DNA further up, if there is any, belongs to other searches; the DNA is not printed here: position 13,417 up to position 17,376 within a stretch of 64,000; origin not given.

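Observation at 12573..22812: Five-gene translationally coupled chain: Abi_2 - Phd - PglX - SIR2 - COG2865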

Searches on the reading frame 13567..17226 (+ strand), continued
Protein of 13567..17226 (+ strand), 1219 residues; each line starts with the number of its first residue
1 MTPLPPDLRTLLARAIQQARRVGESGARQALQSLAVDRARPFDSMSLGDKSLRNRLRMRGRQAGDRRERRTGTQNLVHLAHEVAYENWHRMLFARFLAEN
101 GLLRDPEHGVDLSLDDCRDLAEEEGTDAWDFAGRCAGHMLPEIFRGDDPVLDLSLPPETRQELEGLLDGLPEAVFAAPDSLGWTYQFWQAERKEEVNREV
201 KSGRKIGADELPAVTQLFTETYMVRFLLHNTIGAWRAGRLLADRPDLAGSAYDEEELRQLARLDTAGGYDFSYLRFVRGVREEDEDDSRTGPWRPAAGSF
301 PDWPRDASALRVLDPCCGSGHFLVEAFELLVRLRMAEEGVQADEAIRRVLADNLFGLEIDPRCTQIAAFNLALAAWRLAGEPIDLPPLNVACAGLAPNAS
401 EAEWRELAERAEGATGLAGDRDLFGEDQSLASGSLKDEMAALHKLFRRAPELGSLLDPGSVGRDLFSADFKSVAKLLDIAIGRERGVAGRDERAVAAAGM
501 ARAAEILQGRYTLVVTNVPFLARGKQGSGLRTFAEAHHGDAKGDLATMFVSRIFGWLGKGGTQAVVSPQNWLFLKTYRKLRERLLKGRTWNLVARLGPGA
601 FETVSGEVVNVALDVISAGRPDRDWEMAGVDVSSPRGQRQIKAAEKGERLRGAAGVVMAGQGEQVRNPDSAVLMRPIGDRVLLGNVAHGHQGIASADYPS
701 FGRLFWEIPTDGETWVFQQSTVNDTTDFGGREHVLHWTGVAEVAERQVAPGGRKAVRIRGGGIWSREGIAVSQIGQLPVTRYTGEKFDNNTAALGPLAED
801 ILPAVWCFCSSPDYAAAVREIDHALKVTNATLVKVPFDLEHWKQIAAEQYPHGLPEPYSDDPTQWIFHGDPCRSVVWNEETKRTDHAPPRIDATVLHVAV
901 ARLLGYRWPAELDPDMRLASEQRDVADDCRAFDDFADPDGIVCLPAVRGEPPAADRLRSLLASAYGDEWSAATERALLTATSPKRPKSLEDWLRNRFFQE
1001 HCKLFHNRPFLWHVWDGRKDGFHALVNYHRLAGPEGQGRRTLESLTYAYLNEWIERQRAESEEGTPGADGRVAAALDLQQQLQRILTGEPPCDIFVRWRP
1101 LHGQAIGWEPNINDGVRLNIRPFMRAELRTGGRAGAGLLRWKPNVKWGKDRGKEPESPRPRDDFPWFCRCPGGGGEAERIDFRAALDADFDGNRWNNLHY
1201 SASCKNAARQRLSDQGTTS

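Call 62: search_protein_families(library=pfam, proteins=[L034:13361-17377:+, L001:13730-17722:+, L011:13740-17678:+, L001:8748-10004:+, L003:8803-9960:+, L008:9354-9995:+], max_evalue=0.001)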
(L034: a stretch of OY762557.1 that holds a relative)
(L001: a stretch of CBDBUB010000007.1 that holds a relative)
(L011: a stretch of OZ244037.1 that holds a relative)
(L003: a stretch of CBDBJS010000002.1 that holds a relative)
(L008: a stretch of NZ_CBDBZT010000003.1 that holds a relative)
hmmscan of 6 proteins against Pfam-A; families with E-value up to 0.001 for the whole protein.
L034:13361-17377:+ (1338 aa): 2 families
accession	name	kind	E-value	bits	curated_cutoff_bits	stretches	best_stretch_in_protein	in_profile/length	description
PF20698.3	PIN-TPR-GreABC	-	2.2e-14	54.3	27.8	1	1034-1172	1-136/138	PIN domain associated with the TPR-GreAB-C-PIN system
PF25058.1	ARM_TT21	-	0.00039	20.8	27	0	477-548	52-126/155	Tetratricopeptide repeat protein 21 ARM repeat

L001:13730-17722:+ (1330 aa): 1 family
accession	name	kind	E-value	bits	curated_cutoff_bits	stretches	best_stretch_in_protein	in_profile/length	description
PF20698.3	PIN-TPR-GreABC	-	3.5e-15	56.9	27.8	1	1013-1151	1-136/138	PIN domain associated with the TPR-GreAB-C-PIN system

L011:13740-17678:+ (1312 aa): 1 family
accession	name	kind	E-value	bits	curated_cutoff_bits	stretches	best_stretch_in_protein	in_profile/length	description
PF00078.32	RVT_1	-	1.1e-08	35.5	29.6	1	258-430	58-190/205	Reverse transcriptase (RNA-dependent DNA polymerase)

L001:8748-10004:+ (418 aa): 1 family
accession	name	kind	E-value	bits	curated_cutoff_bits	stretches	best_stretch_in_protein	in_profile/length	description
PF14103.11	DUF4276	-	4.6e-17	63.3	30.2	1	281-410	56-191/192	Domain of unknown function (DUF4276)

L003:8803-9960:+ (385 aa): 5 families
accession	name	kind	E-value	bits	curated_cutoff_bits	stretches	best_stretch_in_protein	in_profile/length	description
PF13304.12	AAA_21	-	7e-30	105.6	27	2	230-334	183-304/304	AAA domain, putative AbiEii toxin, Type IV TA system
PF13175.12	AAA_15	-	6.9e-12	46.1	32.1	2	19-69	1-50/374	AAA ATPase domain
PF02463.25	SMC_N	-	9.7e-12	45.2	40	1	21-69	2-53/220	RecF/RecN/SMC N terminal domain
PF13476.12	AAA_23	-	8.8e-06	26.9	27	1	23-64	1-41/201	AAA domain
PF11398.14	DUF2813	-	1.3e-05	25.2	21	0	285-336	279-328/372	Protein of unknown function (DUF2813)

L008:9354-9995:+ (213 aa): 1 family
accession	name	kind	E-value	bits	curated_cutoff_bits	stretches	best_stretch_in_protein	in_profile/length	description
PF24838.2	8xMP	-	2.2e-26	92.7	30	1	68-205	1-134/136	Octameric membrane protein family (8xMP)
